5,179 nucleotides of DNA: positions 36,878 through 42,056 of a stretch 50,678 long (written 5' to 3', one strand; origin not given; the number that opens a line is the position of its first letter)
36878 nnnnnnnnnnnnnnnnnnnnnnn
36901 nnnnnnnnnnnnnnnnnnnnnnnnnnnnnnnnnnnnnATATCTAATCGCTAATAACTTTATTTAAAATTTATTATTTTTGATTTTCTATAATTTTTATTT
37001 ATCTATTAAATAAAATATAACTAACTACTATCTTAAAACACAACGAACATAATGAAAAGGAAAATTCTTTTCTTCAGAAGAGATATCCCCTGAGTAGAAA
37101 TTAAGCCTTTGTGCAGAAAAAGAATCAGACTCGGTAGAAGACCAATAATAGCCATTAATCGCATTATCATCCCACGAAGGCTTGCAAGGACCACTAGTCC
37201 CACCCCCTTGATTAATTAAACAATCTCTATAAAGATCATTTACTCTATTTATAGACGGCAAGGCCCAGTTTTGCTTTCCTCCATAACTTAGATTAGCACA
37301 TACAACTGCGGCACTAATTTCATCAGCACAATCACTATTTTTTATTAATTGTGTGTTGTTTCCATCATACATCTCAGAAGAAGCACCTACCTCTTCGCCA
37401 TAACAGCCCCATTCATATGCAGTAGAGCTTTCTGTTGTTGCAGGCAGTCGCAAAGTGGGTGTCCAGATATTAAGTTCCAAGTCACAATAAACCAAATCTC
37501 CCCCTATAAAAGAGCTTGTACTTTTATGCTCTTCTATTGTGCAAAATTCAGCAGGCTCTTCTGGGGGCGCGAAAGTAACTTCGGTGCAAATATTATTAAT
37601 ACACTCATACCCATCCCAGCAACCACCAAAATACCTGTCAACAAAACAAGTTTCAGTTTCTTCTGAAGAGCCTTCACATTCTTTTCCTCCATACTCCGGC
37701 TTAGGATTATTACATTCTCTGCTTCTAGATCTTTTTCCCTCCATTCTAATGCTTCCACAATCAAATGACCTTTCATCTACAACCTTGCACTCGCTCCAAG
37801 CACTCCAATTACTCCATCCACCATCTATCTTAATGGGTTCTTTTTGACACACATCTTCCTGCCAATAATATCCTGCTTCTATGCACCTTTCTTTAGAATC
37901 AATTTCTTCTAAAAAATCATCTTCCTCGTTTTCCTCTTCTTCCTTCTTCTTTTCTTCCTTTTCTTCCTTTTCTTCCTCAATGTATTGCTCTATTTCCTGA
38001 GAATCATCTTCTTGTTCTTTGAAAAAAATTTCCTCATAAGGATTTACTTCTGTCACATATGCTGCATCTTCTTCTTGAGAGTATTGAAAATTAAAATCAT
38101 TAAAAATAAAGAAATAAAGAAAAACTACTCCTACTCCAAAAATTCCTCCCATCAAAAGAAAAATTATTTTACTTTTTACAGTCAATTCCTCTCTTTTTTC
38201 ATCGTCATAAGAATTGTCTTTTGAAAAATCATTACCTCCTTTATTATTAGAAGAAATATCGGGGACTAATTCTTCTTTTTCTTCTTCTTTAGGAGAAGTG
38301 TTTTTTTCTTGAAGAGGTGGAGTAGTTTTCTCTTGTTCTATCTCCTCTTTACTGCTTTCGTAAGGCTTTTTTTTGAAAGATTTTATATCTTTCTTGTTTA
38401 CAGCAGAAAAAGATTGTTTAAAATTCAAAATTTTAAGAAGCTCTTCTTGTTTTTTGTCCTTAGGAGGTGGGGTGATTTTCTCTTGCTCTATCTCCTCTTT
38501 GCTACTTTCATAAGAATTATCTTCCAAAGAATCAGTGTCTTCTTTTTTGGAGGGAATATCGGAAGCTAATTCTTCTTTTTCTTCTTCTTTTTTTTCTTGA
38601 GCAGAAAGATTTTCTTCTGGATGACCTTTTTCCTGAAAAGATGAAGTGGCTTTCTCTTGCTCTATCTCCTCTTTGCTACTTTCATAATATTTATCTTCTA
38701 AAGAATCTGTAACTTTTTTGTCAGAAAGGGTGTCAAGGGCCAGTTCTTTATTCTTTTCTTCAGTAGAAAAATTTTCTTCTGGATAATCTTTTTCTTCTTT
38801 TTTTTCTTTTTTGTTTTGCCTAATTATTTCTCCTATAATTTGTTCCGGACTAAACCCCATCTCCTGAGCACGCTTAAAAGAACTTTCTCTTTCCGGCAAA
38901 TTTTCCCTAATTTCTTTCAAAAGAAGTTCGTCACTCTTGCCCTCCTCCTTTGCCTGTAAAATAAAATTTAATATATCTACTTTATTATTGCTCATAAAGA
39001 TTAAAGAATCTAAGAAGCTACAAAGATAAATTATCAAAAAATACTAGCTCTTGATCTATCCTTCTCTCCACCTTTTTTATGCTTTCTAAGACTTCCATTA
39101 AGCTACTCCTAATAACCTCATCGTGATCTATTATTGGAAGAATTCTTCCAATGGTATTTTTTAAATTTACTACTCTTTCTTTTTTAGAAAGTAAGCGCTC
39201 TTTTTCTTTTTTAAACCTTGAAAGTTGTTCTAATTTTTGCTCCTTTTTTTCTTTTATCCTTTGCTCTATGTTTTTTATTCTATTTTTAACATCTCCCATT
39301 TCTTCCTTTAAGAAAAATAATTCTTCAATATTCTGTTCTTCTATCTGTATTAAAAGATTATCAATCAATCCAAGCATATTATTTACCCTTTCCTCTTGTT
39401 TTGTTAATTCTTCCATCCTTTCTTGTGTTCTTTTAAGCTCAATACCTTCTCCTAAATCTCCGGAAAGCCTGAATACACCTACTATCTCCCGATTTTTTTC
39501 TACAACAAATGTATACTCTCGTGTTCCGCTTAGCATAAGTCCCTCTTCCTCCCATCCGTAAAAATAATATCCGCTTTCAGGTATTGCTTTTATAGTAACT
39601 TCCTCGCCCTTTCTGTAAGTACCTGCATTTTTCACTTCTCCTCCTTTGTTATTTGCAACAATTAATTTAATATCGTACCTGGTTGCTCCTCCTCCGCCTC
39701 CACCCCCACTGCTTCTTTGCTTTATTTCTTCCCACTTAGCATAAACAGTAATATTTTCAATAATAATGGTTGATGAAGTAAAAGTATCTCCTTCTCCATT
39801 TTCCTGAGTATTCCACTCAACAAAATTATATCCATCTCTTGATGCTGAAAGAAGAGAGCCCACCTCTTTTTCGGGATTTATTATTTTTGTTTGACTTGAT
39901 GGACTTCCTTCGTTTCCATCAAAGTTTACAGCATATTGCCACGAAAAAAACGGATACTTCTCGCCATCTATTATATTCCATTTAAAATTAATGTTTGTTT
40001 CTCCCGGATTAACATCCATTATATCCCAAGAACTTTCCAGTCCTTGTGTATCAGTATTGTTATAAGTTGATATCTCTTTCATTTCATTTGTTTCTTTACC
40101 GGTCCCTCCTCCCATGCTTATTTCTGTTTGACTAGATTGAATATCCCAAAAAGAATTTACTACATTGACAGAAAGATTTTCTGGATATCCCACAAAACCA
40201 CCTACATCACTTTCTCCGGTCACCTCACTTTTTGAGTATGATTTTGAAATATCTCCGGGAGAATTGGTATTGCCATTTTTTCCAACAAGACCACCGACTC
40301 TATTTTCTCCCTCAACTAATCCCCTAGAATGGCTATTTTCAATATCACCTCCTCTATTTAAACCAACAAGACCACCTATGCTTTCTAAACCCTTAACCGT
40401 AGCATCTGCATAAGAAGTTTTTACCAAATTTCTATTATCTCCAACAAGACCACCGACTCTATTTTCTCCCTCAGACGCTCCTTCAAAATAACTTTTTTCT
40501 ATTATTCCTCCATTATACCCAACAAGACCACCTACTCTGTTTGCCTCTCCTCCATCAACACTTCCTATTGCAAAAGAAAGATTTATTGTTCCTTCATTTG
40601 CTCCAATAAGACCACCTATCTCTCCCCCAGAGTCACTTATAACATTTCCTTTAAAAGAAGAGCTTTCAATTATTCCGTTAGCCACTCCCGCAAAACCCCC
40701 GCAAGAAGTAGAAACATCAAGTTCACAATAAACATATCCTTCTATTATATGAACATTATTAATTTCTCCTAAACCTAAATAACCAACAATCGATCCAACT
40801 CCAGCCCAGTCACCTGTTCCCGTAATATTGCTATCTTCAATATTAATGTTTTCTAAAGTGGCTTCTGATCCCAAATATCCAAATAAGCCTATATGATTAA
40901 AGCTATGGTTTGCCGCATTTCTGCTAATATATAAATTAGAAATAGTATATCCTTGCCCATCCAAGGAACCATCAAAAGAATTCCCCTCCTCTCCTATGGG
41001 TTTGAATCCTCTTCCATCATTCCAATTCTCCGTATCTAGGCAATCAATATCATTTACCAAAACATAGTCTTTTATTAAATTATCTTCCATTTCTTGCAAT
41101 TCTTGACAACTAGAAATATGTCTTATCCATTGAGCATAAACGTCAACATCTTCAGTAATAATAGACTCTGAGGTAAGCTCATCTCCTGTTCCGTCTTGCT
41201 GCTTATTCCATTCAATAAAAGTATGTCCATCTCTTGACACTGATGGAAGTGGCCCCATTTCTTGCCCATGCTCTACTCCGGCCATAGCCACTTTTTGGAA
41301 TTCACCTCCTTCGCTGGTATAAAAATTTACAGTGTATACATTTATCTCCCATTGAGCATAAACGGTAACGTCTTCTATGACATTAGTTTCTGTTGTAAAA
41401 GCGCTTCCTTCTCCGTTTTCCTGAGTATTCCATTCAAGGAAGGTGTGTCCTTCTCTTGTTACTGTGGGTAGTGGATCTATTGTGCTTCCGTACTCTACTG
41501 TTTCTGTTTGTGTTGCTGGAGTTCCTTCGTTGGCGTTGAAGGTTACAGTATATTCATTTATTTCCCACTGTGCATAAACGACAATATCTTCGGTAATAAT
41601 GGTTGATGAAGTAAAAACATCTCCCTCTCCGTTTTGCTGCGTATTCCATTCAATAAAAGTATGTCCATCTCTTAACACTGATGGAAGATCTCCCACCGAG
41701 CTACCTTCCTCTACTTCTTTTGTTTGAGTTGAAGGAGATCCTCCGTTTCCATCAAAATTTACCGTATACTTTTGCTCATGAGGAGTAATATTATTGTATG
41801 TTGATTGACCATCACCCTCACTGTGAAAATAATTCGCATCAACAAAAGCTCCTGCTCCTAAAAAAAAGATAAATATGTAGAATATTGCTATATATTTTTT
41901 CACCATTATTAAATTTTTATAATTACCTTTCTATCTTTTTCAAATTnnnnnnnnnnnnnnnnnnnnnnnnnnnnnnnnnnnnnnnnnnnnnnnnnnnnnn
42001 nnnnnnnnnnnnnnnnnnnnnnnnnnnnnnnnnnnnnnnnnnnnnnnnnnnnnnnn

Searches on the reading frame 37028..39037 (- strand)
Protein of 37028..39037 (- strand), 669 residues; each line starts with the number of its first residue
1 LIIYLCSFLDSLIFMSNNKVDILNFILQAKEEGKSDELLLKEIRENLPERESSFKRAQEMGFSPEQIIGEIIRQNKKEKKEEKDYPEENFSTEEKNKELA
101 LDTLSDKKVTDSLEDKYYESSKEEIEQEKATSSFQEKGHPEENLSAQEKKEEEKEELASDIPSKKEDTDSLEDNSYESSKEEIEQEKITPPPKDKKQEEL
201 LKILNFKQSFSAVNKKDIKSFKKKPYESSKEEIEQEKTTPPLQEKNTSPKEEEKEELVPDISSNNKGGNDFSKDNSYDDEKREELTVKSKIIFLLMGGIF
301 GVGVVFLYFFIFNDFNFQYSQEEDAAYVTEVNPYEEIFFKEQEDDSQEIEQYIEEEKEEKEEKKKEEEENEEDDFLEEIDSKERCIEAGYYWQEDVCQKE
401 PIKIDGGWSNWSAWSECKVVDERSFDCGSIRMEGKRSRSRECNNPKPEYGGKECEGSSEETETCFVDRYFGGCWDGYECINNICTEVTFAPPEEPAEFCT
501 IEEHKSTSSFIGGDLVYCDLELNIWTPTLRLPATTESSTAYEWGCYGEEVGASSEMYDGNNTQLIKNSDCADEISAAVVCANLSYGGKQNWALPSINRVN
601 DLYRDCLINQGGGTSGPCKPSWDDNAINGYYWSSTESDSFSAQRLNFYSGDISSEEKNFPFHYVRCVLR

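Call 6: search_protein_families(library=pfam, proteins=[window:37028-39037:-], max_evalue=1)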
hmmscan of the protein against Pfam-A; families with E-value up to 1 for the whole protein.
window:37028-39037:- (669 aa): 4 families
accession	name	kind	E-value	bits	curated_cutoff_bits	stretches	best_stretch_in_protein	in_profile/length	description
PF07603.17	Lcl_C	-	8.2e-08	33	34.9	1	575-667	26-116/117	Lcl C-terminal domain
PF00090.25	TSP_1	-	0.00021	21.9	21.6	1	409-464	1-44/49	Thrombospondin type 1 domain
PF19028.6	TSP1_spondin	-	0.0031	18.2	41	1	409-466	4-49/52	Spondin-like TSP1 domain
PF19297.4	QcrA_N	-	0.039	13.8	27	1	279-326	48-90/222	QcrA subunit N-terminal region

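Call 74: search_protein_families(library=ncbifam, proteins=[window:37028-38995:-], max_evalue=0.01)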
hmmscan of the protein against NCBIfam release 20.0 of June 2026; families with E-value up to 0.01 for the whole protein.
window:37028-38995:- (655 aa): 0 families

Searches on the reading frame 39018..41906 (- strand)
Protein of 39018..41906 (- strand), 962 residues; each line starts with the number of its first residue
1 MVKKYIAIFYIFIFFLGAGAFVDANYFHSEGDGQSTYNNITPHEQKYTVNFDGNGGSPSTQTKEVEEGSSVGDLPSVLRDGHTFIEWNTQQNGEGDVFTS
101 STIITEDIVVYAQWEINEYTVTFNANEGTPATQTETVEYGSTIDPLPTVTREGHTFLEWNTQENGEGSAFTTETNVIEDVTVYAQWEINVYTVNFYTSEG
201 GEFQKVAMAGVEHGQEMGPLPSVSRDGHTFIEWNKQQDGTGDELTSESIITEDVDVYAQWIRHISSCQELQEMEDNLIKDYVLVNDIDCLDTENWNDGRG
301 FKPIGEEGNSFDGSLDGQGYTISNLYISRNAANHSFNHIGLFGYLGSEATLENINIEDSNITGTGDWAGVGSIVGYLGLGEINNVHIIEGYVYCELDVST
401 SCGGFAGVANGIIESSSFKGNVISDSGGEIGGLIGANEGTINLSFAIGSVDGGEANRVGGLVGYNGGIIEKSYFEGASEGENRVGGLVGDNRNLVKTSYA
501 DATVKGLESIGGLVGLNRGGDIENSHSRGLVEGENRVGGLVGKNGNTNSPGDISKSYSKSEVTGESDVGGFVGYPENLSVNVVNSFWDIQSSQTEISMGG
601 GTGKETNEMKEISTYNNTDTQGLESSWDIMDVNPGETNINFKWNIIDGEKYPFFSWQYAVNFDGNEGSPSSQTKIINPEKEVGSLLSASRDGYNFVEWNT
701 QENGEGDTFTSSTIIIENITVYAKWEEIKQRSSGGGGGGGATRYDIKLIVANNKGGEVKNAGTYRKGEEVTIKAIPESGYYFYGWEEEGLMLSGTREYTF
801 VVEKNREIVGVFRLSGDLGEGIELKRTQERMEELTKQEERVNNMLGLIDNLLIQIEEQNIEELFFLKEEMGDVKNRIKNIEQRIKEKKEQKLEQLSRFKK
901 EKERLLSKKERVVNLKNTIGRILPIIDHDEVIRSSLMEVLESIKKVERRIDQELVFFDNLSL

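Call 17: search_protein_families(library=pfam, proteins=[window:39018-41906:-], max_evalue=0.001)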
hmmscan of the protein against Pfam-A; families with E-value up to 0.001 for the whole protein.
window:39018-41906:- (962 aa): 3 families
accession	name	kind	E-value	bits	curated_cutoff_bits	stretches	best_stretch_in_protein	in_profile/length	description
PF09479.16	Flg_new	-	6.1e-56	186.9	27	4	119-185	1-65/65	Listeria-Bacteroides repeat domain (List_Bact_rpt)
PF18998.6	Flg_new_2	-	4.5e-24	84.7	23.6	1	747-813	2-70/73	Divergent InlB B-repeat domain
PF07581.17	Glug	-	6e-14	51.8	20.5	0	455-476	2-25/28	The GLUG motif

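Call 74: search_protein_families(library=ncbifam, proteins=[window:39018-41906:-], max_evalue=0.01)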
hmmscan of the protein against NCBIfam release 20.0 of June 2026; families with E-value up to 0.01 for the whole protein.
window:39018-41906:- (962 aa): 4 families
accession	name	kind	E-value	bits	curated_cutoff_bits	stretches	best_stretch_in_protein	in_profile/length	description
NF033189.1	internalin_A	exception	1e-21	77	1600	1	60-261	507-703/799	class 1 internalin InlA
TIGR02543.1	List_Bact_rpt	repeat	2.8e-18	66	20.95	2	688-727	1-42/44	TIGR02543 family repeat protein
NF033188.1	internalin_H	exception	1.8e-14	53.3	1050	2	148-262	371-482/548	InlH/InlC2 family class 1 internalin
NF052328.1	NeuramTDE0471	equivalog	2.9e-09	36.2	900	1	27-115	27-117/538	neuraminidase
